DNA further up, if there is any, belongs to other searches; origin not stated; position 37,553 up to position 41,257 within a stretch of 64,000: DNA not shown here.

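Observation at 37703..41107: Hybrid-two-component-style periplasmic sensor wired to a PP2C phosphatase instead of a histidine kinase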

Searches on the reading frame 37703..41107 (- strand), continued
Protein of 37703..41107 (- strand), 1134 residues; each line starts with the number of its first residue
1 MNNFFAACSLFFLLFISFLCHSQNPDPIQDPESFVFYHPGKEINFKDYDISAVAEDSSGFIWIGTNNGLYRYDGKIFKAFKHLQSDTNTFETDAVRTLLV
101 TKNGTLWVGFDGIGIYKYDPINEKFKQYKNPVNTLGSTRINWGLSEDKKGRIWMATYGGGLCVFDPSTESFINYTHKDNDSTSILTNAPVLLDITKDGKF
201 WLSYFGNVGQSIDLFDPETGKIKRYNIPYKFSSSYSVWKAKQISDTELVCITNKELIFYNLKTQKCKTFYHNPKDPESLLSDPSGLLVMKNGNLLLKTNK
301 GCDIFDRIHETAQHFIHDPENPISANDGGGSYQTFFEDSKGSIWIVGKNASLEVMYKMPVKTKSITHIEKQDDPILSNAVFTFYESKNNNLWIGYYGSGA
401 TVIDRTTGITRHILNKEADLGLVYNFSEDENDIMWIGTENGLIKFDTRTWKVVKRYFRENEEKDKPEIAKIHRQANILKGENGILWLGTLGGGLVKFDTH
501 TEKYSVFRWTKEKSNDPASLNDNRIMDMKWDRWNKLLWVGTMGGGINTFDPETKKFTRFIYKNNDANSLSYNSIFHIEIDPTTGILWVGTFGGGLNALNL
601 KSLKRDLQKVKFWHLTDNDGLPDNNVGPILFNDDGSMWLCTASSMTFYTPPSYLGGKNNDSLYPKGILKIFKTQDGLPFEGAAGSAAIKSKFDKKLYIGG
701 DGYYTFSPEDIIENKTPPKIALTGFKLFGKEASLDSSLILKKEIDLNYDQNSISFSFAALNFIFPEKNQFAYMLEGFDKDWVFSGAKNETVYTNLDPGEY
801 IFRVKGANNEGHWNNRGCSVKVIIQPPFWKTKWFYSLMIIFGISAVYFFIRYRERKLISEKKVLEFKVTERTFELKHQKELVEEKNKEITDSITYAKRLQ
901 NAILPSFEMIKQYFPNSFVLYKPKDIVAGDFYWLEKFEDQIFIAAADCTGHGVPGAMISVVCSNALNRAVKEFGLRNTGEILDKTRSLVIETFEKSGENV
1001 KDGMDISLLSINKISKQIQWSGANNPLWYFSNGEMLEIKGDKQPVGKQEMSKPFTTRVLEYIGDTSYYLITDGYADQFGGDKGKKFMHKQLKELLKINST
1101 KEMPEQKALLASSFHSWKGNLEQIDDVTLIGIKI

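Call 21: find_related_loci(query=A1, collection=genome_contigs, flank=10000)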
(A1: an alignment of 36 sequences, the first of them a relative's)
Query A1 (1134 aa) in genome_contigs; peptide patterns used: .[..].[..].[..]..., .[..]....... (x = any residue, [..] = any of these).
600 stretches matched a pattern (row limit reached: there are more); 599 encode a relative of the query (tblastn E <= 1e-3); the best 80 are kept; 80 distinct loci.
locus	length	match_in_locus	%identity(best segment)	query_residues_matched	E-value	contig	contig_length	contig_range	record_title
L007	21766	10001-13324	32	13-1126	1e-168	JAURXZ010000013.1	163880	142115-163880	MAG: Bacteroidia bacterium isolate E10_metabat.bin.7 E10_k141_345054, whole genome shotgun sequence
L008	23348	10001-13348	30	11-1133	8e-155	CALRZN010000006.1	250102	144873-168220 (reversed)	MAG: Chitinophaga pinensis isolate JJ-MAA6-279-6-m2-bin102 genome assembly, contig: JJ-MAA6-279-C11, whole genome shotgu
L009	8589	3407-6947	34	14-1134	3e-144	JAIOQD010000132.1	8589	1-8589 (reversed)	MAG: Bacteroidetes bacterium isolate LakeFargette_0920_ALND_MAG_35_6 LacPavin_0920_ALND_scaffold_157183, whole genome sh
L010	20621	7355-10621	31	9-1131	4e-143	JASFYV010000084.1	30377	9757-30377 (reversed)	MAG: Candidatus Marithrix sp. isolate MAY_MAG_00008 ALL_000000001035, whole genome shotgun sequence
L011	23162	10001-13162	31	37-1133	1e-140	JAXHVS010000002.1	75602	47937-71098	MAG: Bacteroidota bacterium isolate MAG83_tar_biofilm MAG83_2, whole genome shotgun sequence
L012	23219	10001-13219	31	32-1134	9e-165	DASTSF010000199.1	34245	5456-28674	MAG TPA_asm: Bacteroidia bacterium isolate SMAG_U2273 k141_1467161, whole genome shotgun sequence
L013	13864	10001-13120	30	36-1133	3e-134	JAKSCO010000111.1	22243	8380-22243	MAG: Bacteroidales bacterium isolate MAG.294 k141_1903405, whole genome shotgun sequence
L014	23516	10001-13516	29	11-1134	5e-132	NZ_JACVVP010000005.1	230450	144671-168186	Flammeovirga sp. EKP202 NODE_5_length_230450_cov_121.169846, whole genome shotgun sequence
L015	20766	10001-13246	31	80-1134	9e-132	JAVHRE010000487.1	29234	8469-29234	MAG: Bacteroidales bacterium isolate WB02no9_31_15 NODE_944_length_29234_cov_9.862195, whole genome shotgun sequence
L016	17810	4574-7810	31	9-1134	3e-128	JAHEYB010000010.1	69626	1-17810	MAG: Bacteroidetes bacterium isolate nzgw118 NODE_464_length_69627_cov_5.753662, whole genome shotgun sequence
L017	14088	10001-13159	29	95-1133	4e-126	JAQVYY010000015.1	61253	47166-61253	MAG: Bacteroidales bacterium isolate STF2_160 NODE_886_length_61253_cov_8.044155_Sandtown_F2, whole genome shotgun seque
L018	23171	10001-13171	30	49-1134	1e-122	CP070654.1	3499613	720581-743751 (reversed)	MAG: Bacteroidales bacterium isolate bin82 chromosome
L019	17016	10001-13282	32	9-1134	5e-163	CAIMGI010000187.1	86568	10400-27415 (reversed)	MAG: uncultured Bacteroidetes bacterium isolate UppL7s_bin-1220 genome assembly, contig: bin-1220:187/221, whole genome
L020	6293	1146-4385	29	24-1134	1e-112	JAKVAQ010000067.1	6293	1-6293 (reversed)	MAG: Crocinitomicaceae bacterium isolate ALOHA_ZT_6 ZT-Crocinitomicaceae-1_67, whole genome shotgun sequence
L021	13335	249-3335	27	32-1133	1e-110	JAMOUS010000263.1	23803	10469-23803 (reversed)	MAG: Bacteroidales bacterium isolate PIR-30_metabat1_scaf2bin.024 PIR-30_scaffold_680_c1, whole genome shotgun sequence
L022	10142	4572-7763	28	37-1133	5e-108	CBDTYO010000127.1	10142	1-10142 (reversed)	MAG TPA_asm: uncultured Bacteroidia bacterium isolate ERR2431960_concoct_72 genome assembly, contig: ERZ23880139.3438, w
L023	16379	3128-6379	32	40-1134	5e-106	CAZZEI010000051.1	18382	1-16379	MAG TPA_asm: uncultured Flavobacteriaceae bacterium isolate binchicken_co186_310 genome assembly, contig: NODE_3661_leng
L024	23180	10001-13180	30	33-1134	6e-120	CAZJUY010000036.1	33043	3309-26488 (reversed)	MAG TPA_asm: uncultured Chitinophaga sp. isolate SRP287453_co1_11 genome assembly, contig: NODE_2177_length_33043_cov_8.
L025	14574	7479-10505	32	45-1134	7e-105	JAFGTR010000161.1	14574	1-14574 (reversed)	MAG: Bacteroidales bacterium isolate Zod_Metabat.988 k87_5280041, whole genome shotgun sequence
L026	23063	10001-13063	28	32-1134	6e-104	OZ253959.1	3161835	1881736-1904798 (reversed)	MAG: Vicingaceae bacterium isolate eff8892f-40c8-4b5e-8d39-c4c05bde61f3 genome assembly, chromosome: 1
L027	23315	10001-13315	29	30-1134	6e-103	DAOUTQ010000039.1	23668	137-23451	MAG TPA_asm: Bacteroidales bacterium isolate CSMAG_801 CSMAG_801_k141_1034543_length_23668_cov_8.9946, whole genome shot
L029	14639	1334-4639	38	56-1134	6e-102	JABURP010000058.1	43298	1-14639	MAG: Crocinitomicaceae bacterium isolate Bin_13 NODE_270_length_43298_cov_12.2712, whole genome shotgun sequence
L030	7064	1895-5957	44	736-1134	5e-102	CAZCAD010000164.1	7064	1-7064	MAG TPA_asm: uncultured Flavobacteriales bacterium isolate SRP215229_co1_46 genome assembly, contig: NODE_7759_length_70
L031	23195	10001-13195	31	49-1133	3e-101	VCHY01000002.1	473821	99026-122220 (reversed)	Labilibacter sediminis strain CG51 CG51_Scaffold2, whole genome shotgun sequence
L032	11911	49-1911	33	50-1134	2e-101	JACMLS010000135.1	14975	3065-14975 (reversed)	MAG: Bacteroidia bacterium isolate ES-bin-35 ES-bin-35-contig-k141_1680951, whole genome shotgun sequence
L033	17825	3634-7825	34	26-1134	9e-100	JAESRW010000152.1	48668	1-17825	MAG: Flavobacteriales bacterium isolate NORP269 Contig_source1383C_1702, whole genome shotgun sequence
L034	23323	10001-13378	29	45-1134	9e-105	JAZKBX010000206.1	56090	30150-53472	MAG: Bacteroidota bacterium isolate ADI_H3L2_122-bin010_1 ADIH3L2_B010_1_000000000206, whole genome shotgun sequence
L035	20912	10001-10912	58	837-1134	7e-99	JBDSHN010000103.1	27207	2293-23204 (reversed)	MAG: Bacteroidia bacterium isolate cluster1_bin.277 k127_2488452, whole genome shotgun sequence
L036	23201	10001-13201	29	34-1133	6e-117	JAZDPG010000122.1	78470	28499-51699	MAG: Bacteroidota bacterium isolate MEGAHIT-group-0.823 k141_11624440, whole genome shotgun sequence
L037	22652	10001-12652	29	290-1134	6e-100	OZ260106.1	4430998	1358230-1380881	MAG: uncultured Bacteroidia bacterium isolate CRY1-m2-bin03 genome assembly, chromosome: 1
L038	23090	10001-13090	27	45-1134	8e-98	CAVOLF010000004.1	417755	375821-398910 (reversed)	MAG: uncultured Rikenellaceae bacterium isolate MFD09964.bin.2.30 genome assembly, contig: contig_2009, whole genome sho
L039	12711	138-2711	29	47-1134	6e-97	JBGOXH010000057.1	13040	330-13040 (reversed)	MAG: Bacteroidia bacterium isolate OBJ_0618_130150_71 k141_4068374_length_13040_cov_13.8488, whole genome shotgun sequen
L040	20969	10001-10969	52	830-1134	3e-96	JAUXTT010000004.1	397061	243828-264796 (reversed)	MAG: Bacteroidota bacterium isolate C13_metabat.bin.23 C13_k141_354176, whole genome shotgun sequence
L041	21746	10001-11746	35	583-1133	3e-96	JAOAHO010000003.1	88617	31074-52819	MAG: Bacteroidia bacterium isolate SKW62 NODE_3_length_88668_cov_4.534242, whole genome shotgun sequence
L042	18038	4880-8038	26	87-1133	8e-96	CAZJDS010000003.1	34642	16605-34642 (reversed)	MAG TPA_asm: uncultured Alkaliflexus sp. isolate binchicken_co39_218 genome assembly, contig: NODE_2966_length_34642_cov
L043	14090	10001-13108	27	5-1134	3e-95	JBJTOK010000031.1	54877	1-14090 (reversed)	MAG: Flavobacteriales bacterium isolate samp_4449_VAMB_700 samp_4449_820942, whole genome shotgun sequence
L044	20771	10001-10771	64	878-1134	2e-95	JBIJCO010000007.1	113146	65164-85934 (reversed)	MAG: Bacteroidia bacterium isolate ME2006-08-18D6_3300036398_group2_bin101 Rohwer_bin411_scaffold_64_c1, whole genome sh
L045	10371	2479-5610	29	28-1134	4e-95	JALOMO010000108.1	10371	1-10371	MAG: Bacteroidales bacterium isolate Prado053 scaffold_11138, whole genome shotgun sequence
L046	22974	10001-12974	55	839-1134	7e-95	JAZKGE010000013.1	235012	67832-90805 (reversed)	MAG: Bacteroidota bacterium isolate DC_RB_04_SPN110320-bin030 DCRB04SPN_B030_0_000000000013, whole genome shotgun sequen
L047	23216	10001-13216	27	11-1134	2e-94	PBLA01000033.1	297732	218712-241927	MAG: Flavobacteriales bacterium isolate SP250 130989, whole genome shotgun sequence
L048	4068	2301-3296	53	834-1134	2e-95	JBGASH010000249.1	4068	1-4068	MAG: Bacteroidia bacterium isolate MAG_MBR_H10.107 MBRH10-107_opera_contig_53395, whole genome shotgun sequence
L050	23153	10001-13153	28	10-1134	1e-93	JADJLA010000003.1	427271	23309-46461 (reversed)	MAG: Sphingobacteriaceae bacterium isolate EsbE_18-Q3-R3-47_MAXAC.117_sub tig00001791-10-4265060, whole genome shotgun s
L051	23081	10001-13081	55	834-1134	1e-93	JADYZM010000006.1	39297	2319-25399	MAG: Flavobacteriales bacterium isolate SJ571 c_000000142228, whole genome shotgun sequence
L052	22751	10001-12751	29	51-1134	5e-95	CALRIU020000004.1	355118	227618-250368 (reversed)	MAG: Hydrocarboniphaga daqingensis isolate JJ-AX1-329-3-mx-bin493 genome assembly, contig: JJ-MOM7-71-C6, whole genome s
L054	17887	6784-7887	48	770-1134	2e-92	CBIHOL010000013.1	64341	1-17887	MAG TPA_asm: uncultured bacterium isolate SRR18156209_metabat2_50 genome assembly, contig: ERZ27336869.413, whole genome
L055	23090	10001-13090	25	45-1133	2e-92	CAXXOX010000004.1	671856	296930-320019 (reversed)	MAG: Bacteroidales bacterium isolate 201d7cc5-cfe6-415f-8efa-99aa2e61e932 genome assembly, contig: contig_4, whole genom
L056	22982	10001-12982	27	50-1134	3e-92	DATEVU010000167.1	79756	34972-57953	MAG TPA_asm: Bacteroidales bacterium isolate SMAG_U8375 k141_1721688, whole genome shotgun sequence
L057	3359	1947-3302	41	684-1134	2e-93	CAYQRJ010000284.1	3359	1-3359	MAG TPA_asm: uncultured Crocinitomix sp. isolate SRP163575_co1_361 genome assembly, contig: NODE_61160_length_3359_cov_5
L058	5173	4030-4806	59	876-1134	4e-91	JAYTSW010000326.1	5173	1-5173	MAG: Sphingobacteriaceae bacterium isolate GFS_5278 GFS_5278_325, whole genome shotgun sequence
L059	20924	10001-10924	54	832-1134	2e-90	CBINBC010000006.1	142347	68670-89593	MAG TPA_asm: uncultured Fluviicola sp. isolate SRR16817032_binner123_Refined_15 genome assembly, contig: ERZ27393366.7,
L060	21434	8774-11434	27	35-1134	4e-90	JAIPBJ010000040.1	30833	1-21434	MAG: Flavobacteriales bacterium isolate Tobar13m-G24 Tobar13m-C1696, whole genome shotgun sequence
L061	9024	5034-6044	48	802-1134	3e-90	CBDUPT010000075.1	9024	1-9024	MAG TPA_asm: uncultured Flavobacteriales bacterium isolate SRR22808126_concoct_132 genome assembly, contig: ERZ25043457.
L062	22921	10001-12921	60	837-1134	3e-90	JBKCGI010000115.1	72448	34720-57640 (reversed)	MAG: Flavobacteriia bacterium isolate samp_508_semibin_440 samp_508_377191, whole genome shotgun sequence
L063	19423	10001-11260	44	755-1134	3e-89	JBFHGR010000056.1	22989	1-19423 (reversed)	MAG: Parvicella sp. isolate Mix_sand07.2021.05.G.16 k141_1092839_length_22989_cov_17.0829, whole genome shotgun sequence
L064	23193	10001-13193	31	18-1134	3e-89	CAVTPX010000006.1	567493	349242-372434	MAG: uncultured Bacteroidales bacterium isolate MFD00905.bin.1.96 genome assembly, contig: contig_22616, whole genome sh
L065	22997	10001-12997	53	837-1134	1e-88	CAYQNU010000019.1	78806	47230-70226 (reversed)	MAG TPA_asm: uncultured Flavobacteriales bacterium isolate SRP329715_co2_57 genome assembly, contig: NODE_648_length_788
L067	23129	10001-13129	26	10-1134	2e-101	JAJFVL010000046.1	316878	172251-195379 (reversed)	MAG: Bacteroidales bacterium isolate bin.736 k141_1335383, whole genome shotgun sequence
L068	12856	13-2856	66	861-1134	3e-88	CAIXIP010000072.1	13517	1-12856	MAG: uncultured Bacteroidetes bacterium isolate KT5_bin-767 genome assembly, contig: bin-767:072/358, whole genome shotg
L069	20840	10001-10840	54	856-1133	4e-88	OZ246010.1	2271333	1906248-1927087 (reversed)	MAG: Parvicellaceae bacterium isolate 5523de6e-4b18-46bc-b93d-b93e5fed2c7b genome assembly, chromosome: 2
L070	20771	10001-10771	57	878-1134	2e-87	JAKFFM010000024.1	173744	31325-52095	MAG: Bacteroidota bacterium isolate LC100 contig-124_50, whole genome shotgun sequence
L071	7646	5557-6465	50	866-1134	2e-87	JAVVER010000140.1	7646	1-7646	MAG: Vicingaceae bacterium isolate TamC13-26 NODE_8057_length_7646_cov_8.338427, whole genome shotgun sequence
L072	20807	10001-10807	54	867-1134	1e-87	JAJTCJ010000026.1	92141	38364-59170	MAG: Bacteroidetes bacterium isolate C_No_T20_B_bin.80 scaffold_1144, whole genome shotgun sequence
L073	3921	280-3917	28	31-1134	1e-88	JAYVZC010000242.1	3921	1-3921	MAG: Bacteroidota bacterium isolate GL88_DN_metabinner_4 GL88_DN_metabinner_4_241, whole genome shotgun sequence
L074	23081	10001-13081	36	50-1133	3e-87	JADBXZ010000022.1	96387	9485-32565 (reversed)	MAG: Bacteroidetes bacterium isolate M165S2SP1A01QC M165S2_22, whole genome shotgun sequence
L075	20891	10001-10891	53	868-1134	4e-87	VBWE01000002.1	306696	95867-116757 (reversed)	MAG: Bacteroidetes bacterium isolate X1_MaxBin.021 scaffold_14, whole genome shotgun sequence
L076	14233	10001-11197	43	746-1134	9e-87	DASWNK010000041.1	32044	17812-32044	MAG TPA_asm: Bacteroidia bacterium isolate SMAG_U3412 k141_42291, whole genome shotgun sequence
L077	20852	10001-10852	56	838-1134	1e-86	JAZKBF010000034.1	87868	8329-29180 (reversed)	MAG: Bacteroidota bacterium isolate ADI_H3L2_1_122_18_3-bin067_1 ADIH3L21_B067_1_000000000031, whole genome shotgun sequ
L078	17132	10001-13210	27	32-1133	1e-85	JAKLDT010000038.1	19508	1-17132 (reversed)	MAG: Bacteroidetes bacterium isolate RA.bin116 RA.bin116_38, whole genome shotgun sequence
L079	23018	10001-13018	26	50-1134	1e-85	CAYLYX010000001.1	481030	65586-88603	MAG TPA_asm: uncultured Flavobacteriales bacterium isolate SRP334346_co1_196 genome assembly, contig: NODE_10_length_481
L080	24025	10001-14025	48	840-1134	8e-85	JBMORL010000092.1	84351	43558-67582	MAG: Bacteroidota bacterium isolate Betzabe_MAG179 MAG179_92, whole genome shotgun sequence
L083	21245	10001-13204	28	32-1134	1e-107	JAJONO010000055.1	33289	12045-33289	MAG: Bacteroidetes bacterium isolate C_No_T20_B_bin.59 scaffold_812, whole genome shotgun sequence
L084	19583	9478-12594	26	10-1134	8e-83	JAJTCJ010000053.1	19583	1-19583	MAG: Bacteroidetes bacterium isolate C_No_T20_B_bin.80 scaffold_2189, whole genome shotgun sequence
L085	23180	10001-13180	25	6-1134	8e-83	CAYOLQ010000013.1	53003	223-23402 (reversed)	MAG TPA_asm: uncultured Chitinophaga sp. isolate SRP272421_co2_74 genome assembly, contig: NODE_1008_length_53003_cov_5.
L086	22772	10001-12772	49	837-1134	9e-83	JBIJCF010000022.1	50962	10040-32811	MAG: Bacteroidia bacterium isolate ME2006-08-18D11_3300042945_group2_bin212 Rohwer_bin431_scaffold_14_c1, whole genome s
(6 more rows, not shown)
